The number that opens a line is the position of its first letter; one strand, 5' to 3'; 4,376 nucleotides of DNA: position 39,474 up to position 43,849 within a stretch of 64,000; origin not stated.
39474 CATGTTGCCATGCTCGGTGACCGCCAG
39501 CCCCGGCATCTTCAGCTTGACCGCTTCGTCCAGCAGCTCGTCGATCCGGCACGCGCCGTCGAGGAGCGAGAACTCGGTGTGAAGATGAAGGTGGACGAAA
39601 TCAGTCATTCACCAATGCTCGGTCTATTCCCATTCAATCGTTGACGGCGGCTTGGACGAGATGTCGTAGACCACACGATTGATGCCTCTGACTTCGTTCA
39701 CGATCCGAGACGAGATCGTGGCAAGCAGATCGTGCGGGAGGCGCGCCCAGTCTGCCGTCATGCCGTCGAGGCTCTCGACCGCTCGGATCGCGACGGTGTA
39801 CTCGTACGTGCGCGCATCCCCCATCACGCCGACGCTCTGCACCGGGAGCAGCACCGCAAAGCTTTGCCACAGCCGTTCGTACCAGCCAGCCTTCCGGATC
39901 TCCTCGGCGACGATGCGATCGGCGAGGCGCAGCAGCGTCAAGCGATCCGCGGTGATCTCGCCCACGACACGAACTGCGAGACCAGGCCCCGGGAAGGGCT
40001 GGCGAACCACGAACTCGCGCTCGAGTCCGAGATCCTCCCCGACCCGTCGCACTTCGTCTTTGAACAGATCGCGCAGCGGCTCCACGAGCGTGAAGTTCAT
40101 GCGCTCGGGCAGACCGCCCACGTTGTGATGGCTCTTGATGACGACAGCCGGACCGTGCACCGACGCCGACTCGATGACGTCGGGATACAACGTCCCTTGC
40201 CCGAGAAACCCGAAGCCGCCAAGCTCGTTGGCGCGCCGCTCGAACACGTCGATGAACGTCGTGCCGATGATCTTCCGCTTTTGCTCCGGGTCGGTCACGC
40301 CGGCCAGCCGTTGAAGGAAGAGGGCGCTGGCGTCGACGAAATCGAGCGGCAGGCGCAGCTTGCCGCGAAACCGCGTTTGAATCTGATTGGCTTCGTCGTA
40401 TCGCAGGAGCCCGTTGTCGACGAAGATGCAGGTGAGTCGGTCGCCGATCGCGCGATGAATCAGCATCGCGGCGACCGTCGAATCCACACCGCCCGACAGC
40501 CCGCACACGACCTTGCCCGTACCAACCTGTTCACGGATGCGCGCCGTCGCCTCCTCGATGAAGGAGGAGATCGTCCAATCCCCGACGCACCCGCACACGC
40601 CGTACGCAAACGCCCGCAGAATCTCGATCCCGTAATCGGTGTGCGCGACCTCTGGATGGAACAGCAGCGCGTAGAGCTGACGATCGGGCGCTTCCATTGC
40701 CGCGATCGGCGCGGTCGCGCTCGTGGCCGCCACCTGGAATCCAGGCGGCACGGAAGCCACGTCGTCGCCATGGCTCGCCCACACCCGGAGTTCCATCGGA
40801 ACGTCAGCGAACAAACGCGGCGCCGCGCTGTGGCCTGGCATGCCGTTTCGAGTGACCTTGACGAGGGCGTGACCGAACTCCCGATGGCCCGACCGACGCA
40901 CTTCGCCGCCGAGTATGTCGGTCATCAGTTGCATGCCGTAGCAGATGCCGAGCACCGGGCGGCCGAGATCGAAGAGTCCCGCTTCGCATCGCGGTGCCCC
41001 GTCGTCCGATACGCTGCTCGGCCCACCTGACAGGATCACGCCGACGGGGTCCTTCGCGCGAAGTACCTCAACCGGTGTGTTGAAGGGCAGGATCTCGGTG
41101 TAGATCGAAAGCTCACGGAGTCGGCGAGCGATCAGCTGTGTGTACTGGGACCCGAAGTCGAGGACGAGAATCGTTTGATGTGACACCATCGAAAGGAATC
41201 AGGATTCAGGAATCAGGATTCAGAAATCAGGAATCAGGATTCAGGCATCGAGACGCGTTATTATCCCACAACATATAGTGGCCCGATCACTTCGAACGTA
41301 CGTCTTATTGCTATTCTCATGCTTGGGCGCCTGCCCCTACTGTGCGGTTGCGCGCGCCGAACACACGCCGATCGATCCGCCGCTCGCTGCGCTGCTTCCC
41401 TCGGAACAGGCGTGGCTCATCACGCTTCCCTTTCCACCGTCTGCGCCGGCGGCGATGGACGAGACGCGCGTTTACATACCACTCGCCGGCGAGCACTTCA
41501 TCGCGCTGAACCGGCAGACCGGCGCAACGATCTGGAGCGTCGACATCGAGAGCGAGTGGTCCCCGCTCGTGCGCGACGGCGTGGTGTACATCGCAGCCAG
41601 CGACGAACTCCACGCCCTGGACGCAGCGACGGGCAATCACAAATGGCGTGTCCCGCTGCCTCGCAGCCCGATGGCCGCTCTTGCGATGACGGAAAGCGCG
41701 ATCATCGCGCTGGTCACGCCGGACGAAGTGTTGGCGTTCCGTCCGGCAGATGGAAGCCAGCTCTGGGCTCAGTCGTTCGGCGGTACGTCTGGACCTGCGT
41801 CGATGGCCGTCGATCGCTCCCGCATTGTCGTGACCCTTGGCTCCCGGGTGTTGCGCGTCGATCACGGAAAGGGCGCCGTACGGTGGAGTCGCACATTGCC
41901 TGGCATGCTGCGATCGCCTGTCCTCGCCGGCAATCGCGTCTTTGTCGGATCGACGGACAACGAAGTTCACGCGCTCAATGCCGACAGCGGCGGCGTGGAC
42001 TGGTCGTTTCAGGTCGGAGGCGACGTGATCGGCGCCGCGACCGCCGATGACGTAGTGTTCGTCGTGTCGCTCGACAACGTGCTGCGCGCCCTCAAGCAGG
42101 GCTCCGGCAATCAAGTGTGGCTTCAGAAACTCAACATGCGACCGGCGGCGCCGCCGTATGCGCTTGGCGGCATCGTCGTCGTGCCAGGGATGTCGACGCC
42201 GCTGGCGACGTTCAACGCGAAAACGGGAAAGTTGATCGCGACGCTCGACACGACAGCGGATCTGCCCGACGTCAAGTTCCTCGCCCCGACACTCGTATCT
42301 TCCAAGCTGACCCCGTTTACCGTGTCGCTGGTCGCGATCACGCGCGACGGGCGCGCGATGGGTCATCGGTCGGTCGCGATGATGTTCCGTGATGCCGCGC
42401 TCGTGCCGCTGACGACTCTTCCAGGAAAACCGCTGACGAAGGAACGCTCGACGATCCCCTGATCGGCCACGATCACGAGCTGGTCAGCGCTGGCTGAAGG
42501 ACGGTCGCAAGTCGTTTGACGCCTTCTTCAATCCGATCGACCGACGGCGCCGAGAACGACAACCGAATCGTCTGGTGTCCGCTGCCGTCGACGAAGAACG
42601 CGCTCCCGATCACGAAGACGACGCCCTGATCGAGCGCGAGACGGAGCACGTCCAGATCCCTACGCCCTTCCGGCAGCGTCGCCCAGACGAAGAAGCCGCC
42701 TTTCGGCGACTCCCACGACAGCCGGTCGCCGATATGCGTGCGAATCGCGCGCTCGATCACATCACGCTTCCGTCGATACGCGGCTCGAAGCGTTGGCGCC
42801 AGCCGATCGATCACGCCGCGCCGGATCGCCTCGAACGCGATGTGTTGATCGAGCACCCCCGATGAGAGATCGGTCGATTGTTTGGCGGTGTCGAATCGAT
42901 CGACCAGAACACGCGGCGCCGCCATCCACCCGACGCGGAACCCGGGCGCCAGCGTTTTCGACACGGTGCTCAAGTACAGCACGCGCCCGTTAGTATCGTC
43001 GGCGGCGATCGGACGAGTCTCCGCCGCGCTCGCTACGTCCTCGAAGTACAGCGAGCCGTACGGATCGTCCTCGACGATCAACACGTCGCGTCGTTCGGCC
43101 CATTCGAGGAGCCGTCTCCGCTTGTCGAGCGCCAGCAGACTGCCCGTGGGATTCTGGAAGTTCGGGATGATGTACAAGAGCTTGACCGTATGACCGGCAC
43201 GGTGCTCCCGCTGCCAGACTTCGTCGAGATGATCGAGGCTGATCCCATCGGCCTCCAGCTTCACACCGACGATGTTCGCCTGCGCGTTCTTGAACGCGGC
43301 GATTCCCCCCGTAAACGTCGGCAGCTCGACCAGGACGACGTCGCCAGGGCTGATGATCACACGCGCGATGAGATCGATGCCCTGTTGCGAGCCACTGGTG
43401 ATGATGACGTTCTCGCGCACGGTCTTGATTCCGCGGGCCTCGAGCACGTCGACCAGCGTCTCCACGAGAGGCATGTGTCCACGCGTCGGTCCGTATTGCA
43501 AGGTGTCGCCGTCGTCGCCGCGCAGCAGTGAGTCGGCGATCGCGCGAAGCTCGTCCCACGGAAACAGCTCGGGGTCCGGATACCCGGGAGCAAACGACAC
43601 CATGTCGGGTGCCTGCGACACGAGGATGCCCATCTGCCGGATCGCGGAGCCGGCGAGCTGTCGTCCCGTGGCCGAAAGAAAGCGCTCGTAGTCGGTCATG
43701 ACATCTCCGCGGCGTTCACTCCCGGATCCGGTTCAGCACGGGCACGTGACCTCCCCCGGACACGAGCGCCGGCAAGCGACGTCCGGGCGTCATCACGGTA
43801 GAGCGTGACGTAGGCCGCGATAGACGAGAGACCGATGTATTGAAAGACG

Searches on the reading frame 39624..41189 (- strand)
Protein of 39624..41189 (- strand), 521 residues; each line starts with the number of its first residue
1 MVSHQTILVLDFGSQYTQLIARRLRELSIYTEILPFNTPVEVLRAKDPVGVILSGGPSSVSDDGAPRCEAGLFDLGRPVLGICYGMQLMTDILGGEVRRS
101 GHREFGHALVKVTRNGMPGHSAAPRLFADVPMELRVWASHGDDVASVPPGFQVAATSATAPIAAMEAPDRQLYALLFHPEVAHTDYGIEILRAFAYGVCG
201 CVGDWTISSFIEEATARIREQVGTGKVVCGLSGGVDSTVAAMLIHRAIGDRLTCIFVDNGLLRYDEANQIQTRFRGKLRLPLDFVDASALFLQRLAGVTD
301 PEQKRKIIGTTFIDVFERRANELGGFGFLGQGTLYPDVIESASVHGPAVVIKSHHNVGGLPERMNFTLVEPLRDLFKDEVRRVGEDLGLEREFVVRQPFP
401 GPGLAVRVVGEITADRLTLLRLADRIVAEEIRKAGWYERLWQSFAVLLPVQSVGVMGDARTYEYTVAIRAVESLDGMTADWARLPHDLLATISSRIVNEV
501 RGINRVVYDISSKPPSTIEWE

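Call 51: search_protein_families(library=pfam, proteins=[window:39624-41189:-], max_evalue=0.00001)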
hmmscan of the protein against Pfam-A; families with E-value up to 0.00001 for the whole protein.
window:39624-41189:- (521 aa): 4 families
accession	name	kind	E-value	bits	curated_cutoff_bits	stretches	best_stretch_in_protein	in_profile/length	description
PF00958.27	GMP_synt_C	-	3.5e-46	155.6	27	1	429-520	1-92/92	GMP synthase C terminal domain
PF00117.34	GATase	-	5e-38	131.1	22.8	1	8-195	1-187/190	Glutamine amidotransferase class-I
PF07722.19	Peptidase_C26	-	6.9e-08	33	20.5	1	75-180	104-219/219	Peptidase C26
PF02540.23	NAD_synthase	-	9.5e-07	28.6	21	1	221-251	15-45/242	NAD synthase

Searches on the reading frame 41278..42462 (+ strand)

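Call 51: search_protein_families(library=pfam, proteins=[window:41278-42462:+], max_evalue=0.00001)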
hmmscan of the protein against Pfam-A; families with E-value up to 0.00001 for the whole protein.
window:41278-42462:+ (394 aa): 4 families
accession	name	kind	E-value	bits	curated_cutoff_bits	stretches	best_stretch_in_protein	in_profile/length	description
PF13360.13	PQQ_2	-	3.3e-47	161.5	27.6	3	189-323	3-144/233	Outer membrane protein assembly factor BamB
PF13570.13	Beta-prop_ACSF4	-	1.2e-21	78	133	1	180-326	17-174/329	Beta-alanine-activating enzyme, beta-propeller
PF01011.28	PQQ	-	1.5e-12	47.5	26.7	0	90-125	47-83/595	Glucose/ethanol/alcohol dehydrogenase, beta-propeller domain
PF25293.1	Beta-prop_EMC1_N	-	2.4e-06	27.9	34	0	76-188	45-170/219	EMC1 N-terminal beta-propeller domain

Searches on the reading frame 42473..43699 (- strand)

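Call 51: search_protein_families(library=pfam, proteins=[window:42473-43699:-], max_evalue=0.00001)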
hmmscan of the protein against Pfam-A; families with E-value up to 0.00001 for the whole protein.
window:42473-43699:- (408 aa): 2 families
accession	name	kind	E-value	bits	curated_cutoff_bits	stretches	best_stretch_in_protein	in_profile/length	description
PF00155.27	Aminotran_1_2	-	1.1e-33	117.4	19.7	1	52-397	20-361/361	Aminotransferase class I and II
PF12897.13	Asp_aminotransf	-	2e-14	53.7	27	1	123-403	128-411/421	Aspartate amino-transferase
